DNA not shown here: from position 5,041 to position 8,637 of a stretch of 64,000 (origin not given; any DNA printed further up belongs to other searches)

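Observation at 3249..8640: Complete compact type II-C CRISPR-Cas9 system inserted into a molybdenum-cofactor gene cluster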

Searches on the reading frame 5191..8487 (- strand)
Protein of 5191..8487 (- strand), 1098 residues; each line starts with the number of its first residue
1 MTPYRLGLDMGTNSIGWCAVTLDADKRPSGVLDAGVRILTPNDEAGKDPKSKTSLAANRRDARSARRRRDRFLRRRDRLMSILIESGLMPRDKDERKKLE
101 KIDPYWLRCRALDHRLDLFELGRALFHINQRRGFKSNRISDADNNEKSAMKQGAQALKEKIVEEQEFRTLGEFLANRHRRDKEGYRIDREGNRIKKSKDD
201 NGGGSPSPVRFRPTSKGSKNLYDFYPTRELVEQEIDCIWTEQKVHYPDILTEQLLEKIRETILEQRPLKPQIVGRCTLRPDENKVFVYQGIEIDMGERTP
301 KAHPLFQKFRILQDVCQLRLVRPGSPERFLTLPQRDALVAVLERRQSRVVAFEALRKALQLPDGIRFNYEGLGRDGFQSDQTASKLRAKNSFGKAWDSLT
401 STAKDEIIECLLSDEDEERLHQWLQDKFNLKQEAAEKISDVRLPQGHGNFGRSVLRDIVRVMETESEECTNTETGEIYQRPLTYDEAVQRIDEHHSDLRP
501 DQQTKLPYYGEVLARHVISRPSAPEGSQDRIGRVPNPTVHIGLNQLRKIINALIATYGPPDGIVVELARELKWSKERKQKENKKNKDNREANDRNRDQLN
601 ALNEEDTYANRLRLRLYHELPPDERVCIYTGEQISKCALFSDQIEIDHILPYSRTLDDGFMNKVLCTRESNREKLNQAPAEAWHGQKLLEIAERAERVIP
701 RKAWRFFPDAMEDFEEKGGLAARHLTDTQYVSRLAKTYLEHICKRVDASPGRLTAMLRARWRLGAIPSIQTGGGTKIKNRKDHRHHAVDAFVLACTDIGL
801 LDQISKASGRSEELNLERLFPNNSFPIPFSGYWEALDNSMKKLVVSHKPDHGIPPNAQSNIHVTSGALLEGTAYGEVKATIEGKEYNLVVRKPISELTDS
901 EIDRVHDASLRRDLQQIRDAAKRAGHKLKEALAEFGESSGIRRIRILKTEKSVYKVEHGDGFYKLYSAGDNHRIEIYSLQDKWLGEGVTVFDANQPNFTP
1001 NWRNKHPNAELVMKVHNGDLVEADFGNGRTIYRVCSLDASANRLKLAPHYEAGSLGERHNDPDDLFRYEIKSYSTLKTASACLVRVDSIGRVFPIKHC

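Call 6: search_protein_families(library=pfam, proteins=[window:5191-8487:-])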
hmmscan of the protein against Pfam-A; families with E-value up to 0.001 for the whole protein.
window:5191-8487:- (1098 aa): 3 families
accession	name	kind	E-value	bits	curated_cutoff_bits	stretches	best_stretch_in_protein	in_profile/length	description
PF13395.12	HNH_4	-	1.5e-22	79.7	22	1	627-679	1-53/54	HNH endonuclease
PF18541.7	RuvC_III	-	4.4e-16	59.8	26.2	1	719-809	5-120/179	RuvC endonuclease subdomain 3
PF18470.6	Cas9_a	-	7.4e-10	39.3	26.9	1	297-470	17-203/221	Cas9 alpha-helical lobe domain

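Call 9: search_solved_structures(query=window:5191-8487:-, max_evalue=0.001, show_alignments=1)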
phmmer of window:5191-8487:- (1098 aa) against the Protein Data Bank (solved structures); distinct sequences matched with E-value up to 0.001: 84 (the best 60 are shown).
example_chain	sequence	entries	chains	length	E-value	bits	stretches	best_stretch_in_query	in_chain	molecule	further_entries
9ar4_A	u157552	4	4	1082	1.4e-56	195.4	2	531-837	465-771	CRISPR-associated endonuclease Cas9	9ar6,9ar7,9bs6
21dz_A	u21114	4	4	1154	7.7e-56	192.9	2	532-807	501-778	CRISPR-associated endonuclease Cas9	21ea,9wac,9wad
8jtj_A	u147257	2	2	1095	3.8e-52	180.7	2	531-832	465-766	CRISPR-associated endonuclease Cas9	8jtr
8uza_A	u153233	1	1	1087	4.4e-51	177.2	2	531-832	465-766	CRISPR-associated endonuclease Cas9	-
8uzb_A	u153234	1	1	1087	5.4e-51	176.9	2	531-832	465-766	CRISPR-associated endonuclease Cas9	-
8ja0_A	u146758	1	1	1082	2.4e-48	168.1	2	533-807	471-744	CRISPR-associated endonuclease Cas9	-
6kc8_A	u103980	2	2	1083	2.4e-48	168.1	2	533-807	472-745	CRISPR-associated endonuclease Cas9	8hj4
6jdq_A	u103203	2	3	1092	2.4e-48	168.1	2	533-807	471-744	CRISPR-associated endonuclease Cas9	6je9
8hnt_A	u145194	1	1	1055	3.7e-47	164.2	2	533-961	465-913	CRISPR-associated endonuclease Cas9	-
6jdv_A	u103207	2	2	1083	5.2e-47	163.7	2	533-807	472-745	CRISPR-associated endonuclease Cas9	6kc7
6je3_A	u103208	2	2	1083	2.1e-46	161.7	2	533-807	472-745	CRISPR-associated endonuclease Cas9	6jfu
6je4_A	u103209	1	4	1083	5.3e-46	160.3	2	533-807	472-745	CRISPR-associated endonuclease Cas9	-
8hnw_A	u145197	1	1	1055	7.9e-46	159.8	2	533-961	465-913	CRISPR-associated endonuclease Cas9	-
8hnv_A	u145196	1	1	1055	8.3e-45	156.4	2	533-961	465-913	CRISPR-associated endonuclease Cas9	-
7eni_A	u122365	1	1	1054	3.5e-28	101.4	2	536-798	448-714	CRISPR-associated endonuclease Cas9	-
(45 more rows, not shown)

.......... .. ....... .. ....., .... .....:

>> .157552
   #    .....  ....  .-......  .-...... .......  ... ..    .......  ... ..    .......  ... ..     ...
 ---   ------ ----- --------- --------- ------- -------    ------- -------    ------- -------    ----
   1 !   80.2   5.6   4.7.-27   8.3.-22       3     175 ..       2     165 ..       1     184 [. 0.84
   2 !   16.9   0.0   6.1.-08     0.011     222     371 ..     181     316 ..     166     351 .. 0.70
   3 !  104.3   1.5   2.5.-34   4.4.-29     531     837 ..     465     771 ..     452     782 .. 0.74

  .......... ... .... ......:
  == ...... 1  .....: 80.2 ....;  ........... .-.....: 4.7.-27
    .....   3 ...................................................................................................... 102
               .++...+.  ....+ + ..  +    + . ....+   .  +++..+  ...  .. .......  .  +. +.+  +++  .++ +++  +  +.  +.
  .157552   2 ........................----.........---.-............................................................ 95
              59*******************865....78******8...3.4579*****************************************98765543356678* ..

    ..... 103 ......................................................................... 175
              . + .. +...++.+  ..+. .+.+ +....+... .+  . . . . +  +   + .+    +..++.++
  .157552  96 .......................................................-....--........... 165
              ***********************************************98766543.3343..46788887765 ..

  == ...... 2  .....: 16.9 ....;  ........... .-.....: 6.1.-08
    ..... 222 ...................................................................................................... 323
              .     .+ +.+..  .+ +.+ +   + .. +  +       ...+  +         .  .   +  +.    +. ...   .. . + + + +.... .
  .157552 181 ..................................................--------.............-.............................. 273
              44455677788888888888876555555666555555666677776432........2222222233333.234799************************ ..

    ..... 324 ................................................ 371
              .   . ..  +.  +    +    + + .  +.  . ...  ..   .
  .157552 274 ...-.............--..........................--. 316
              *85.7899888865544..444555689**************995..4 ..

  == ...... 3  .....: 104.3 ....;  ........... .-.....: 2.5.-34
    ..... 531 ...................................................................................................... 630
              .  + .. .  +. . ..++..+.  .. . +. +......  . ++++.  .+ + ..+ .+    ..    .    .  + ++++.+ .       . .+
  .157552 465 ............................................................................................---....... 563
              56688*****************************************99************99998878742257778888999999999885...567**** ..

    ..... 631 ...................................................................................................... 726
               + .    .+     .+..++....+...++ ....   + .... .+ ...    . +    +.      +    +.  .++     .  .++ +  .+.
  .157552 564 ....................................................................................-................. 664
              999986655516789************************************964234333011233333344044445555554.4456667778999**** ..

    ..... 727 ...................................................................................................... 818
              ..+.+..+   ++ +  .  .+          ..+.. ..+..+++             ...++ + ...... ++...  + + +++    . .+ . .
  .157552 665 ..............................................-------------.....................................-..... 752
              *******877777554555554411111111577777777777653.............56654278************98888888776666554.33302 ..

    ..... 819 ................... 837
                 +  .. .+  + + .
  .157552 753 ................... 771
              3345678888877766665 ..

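Call 10: find_homologous_proteins(query=window:5191-8487:-, max_evalue=1e-20)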
Query window:5191-8487:- (1098 aa): 4073 proteins with E <= 1e-20 among 8000 candidates; the best 120 are listed.
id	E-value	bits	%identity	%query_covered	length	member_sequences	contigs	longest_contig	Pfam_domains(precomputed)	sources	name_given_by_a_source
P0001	0.0e+0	2507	100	99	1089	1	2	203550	PF13395.13,PF18470.7,PF18541.8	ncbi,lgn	-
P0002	0.0e+0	1659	68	99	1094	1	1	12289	PF13395.13,PF18470.7,PF18541.8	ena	-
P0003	0.0e+0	1640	67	99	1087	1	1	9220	PF13395.13,PF18470.7,PF18541.8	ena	-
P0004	0.0e+0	1625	67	99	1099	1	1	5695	PF13395.13,PF18470.7,PF18541.8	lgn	-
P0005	0.0e+0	1622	67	99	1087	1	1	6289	PF13395.13,PF18470.7,PF18541.8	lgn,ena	-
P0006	0.0e+0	1604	66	99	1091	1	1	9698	PF13395.13,PF18470.7,PF18541.8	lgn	-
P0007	0.0e+0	1561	65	99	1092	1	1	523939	PF13395.13,PF18470.7,PF18541.8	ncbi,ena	-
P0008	0.0e+0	1548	64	99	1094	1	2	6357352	PF13395.13,PF18470.7,PF18541.8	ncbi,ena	-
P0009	0.0e+0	1534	65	99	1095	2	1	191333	PF13395.13,PF18470.7,PF18541.8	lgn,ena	-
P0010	0.0e+0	1526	59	100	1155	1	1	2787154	PF13395.13,PF01844.30,PF18470.7,PF18541.8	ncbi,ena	-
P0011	0.0e+0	1520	64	99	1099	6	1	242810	PF13395.13,PF18470.7,PF18541.8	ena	-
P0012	0.0e+0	1518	62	99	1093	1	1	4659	PF13395.13,PF18470.7,PF18541.8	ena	-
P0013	0.0e+0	1473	61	100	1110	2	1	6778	PF13395.13,PF18470.7,PF18541.8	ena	-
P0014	0.0e+0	1462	61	99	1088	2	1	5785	PF13395.13,PF18470.7,PF18541.8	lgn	-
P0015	0.0e+0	1456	61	100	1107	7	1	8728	PF13395.13,PF18470.7,PF18541.8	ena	-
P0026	0.0e+0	1422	59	100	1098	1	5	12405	PF13395.13,PF18470.7,PF18541.8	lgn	-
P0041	0.0e+0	1390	59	100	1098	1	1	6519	PF13395.13,PF18470.7,PF18541.8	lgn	-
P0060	0.0e+0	1365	58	100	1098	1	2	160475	PF13395.13,PF18470.7,PF18541.8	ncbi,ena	-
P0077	0.0e+0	1337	56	99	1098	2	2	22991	PF13395.13,PF18470.7,PF18541.8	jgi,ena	-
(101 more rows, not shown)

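Call 11: find_encoding_contigs(protein=P0001, flank=10000, max_places=4)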
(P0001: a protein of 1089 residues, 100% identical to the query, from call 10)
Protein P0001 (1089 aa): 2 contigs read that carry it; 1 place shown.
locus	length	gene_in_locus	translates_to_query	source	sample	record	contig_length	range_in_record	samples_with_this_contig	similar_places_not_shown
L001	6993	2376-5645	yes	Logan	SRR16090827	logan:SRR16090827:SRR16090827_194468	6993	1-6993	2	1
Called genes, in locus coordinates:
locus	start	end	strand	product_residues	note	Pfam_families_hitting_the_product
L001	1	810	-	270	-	?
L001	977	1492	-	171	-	PF03205:MobB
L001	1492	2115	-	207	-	PF12804:NTP_transf_3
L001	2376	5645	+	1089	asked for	PF18470:Cas9_a, PF13395:HNH_4, PF18541:RuvC_III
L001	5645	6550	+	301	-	PF01867:Cas_Cas1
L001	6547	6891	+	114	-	PF20803:PaaX_M (faint), PF09827:CRISPR_Cas2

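Call 19: find_encoding_contigs(protein=P0002, flank=6000, max_places=2)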
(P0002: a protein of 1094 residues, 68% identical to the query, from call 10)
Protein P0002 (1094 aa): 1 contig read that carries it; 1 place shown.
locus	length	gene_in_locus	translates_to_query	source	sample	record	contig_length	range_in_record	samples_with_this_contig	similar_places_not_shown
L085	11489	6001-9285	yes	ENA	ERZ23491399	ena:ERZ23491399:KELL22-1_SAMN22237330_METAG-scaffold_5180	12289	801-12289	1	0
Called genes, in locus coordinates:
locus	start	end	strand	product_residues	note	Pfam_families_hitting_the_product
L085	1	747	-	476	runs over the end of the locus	PF01425:Amidase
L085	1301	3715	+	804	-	PF01266:DAO, PF16350:FAO_M (weak), PF01571:GCV_T, PF08669:GCV_T_C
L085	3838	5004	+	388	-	PF01571:GCV_T, PF08669:GCV_T_C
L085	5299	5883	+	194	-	-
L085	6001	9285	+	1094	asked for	PF18470:Cas9_a, PF13395:HNH_4, PF18541:RuvC_III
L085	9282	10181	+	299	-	PF01867:Cas_Cas1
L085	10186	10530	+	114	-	PF09827:CRISPR_Cas2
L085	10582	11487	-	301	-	?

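Call 20: find_encoding_contigs(protein=P0007, flank=6000, max_places=2)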
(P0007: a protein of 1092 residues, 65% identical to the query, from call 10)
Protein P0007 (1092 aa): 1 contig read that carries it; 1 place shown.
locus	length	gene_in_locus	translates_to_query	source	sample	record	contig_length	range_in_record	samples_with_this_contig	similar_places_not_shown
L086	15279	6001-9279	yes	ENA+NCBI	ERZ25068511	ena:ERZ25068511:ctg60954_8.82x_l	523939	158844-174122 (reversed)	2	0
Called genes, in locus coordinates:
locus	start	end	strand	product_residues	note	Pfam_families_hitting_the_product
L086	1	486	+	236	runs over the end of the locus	PF02798:GST_N, PF13409:GST_N_2, PF13417:GST_N_3, PF13410:GST_C_2 (weak)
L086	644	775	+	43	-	-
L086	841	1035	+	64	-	-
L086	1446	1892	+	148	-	PF00436:SSB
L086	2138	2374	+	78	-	-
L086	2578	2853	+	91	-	-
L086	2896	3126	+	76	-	-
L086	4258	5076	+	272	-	PF02129:Peptidase_S15 (faint), PF00561:Abhydrolase_1 (faint), PF12146:Hydrolase_4 (weak)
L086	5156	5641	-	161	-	-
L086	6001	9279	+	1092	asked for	PF18470:Cas9_a, PF13395:HNH_4, PF18541:RuvC_III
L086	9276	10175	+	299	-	PF01867:Cas_Cas1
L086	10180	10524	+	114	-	PF09827:CRISPR_Cas2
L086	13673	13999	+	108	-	PF13701:DDE_Tnp_1_4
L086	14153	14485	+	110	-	-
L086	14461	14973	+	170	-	-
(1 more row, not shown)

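Call 21: find_encoding_contigs(protein=P0008, flank=6000, max_places=2)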
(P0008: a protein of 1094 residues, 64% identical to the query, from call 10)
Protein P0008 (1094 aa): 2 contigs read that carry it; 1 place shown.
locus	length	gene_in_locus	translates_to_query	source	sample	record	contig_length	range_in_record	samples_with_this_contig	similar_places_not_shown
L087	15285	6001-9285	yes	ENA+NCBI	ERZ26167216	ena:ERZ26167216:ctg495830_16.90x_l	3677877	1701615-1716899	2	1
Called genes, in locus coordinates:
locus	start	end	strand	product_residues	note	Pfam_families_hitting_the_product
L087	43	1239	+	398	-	PF13579:Glyco_trans_4_4, PF13439:Glyco_transf_4, PF20706:GT4-conflict, PF00534:Glycos_transf_1, PF13692:Glyco_trans_1_4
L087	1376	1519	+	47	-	-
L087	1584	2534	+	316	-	PF04909:Amidohydro_2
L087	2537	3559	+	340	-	PF00355:Rieske, PF19112:VanA_C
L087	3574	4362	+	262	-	PF05023:Phytochelatin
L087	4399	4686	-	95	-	PF21716:dnstrm_HI1420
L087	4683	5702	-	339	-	PF07690:MFS_1, PF05977:MFS_3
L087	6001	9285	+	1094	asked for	PF18470:Cas9_a, PF13395:HNH_4, PF18541:RuvC_III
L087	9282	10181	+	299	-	PF01867:Cas_Cas1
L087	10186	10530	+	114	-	PF09827:CRISPR_Cas2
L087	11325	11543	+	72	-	-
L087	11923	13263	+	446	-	PF13701:DDE_Tnp_1_4, PF01609:DDE_Tnp_1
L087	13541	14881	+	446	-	PF13701:DDE_Tnp_1_4, PF01609:DDE_Tnp_1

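Call 48: find_encoding_contigs(protein=P0003, flank=6000, max_places=2)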
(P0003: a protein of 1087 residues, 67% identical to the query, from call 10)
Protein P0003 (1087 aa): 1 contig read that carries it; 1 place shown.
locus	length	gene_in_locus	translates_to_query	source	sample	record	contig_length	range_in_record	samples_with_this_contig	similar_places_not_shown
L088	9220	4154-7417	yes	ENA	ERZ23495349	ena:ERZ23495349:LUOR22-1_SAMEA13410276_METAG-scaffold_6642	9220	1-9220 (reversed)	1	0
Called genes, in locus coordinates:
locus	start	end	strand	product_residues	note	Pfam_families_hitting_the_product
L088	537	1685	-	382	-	PF14659:Phage_int_SAM_3 (weak), PF22022:Phage_int_M, PF00589:Phage_integrase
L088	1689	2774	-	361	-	PF13356:Arm-DNA-bind_3 (weak), PF00589:Phage_integrase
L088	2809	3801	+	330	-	-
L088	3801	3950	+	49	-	-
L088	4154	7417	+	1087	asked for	PF18470:Cas9_a, PF13395:HNH_4, PF18541:RuvC_III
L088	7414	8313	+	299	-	PF01867:Cas_Cas1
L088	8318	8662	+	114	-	PF09827:CRISPR_Cas2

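Call 49: find_encoding_contigs(protein=P0006, flank=6000, max_places=2)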
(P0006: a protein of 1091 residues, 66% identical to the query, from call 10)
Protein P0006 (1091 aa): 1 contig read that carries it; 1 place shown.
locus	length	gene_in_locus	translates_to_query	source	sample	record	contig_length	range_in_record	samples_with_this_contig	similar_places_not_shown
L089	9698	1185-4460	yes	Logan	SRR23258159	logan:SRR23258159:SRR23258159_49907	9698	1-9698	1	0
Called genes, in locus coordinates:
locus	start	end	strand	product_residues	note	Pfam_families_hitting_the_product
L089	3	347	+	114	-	?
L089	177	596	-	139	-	-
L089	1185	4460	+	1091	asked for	PF18470:Cas9_a, PF13395:HNH_4, PF18541:RuvC_III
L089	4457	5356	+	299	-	PF01867:Cas_Cas1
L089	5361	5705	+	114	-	PF09827:CRISPR_Cas2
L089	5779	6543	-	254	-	-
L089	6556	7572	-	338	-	PF14281:PDDEXK_4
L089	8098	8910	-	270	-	-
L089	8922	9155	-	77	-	-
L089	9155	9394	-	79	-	-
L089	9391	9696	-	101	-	?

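Call 50: find_encoding_contigs(protein=P0004, flank=6000, max_places=2)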
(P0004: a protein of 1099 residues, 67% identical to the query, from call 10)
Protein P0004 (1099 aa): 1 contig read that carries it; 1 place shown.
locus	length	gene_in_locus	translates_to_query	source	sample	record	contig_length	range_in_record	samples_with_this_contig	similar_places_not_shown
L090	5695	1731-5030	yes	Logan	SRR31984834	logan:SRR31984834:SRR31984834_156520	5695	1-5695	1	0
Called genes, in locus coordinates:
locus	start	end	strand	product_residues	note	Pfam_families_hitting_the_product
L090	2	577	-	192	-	?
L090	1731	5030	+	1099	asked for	PF18470:Cas9_a, PF13395:HNH_4, PF18541:RuvC_III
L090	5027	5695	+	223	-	?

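Call 52: search_protein_families(library=ncbifam, proteins=[window:5191-8487:-])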
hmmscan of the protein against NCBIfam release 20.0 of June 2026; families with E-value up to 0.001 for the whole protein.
window:5191-8487:- (1098 aa): 2 families
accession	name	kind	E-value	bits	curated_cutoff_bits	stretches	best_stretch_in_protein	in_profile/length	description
TIGR01865.2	cas_Csn1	equivalog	1.1e-180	603.3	100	1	4-1090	1-1069/1070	type II CRISPR RNA-guided endonuclease Cas9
NF049971.1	CRISPR_Cas9d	exception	7.8e-37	127.4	375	1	507-802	446-728/986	type II CRISPR RNA-guided endonuclease Cas9d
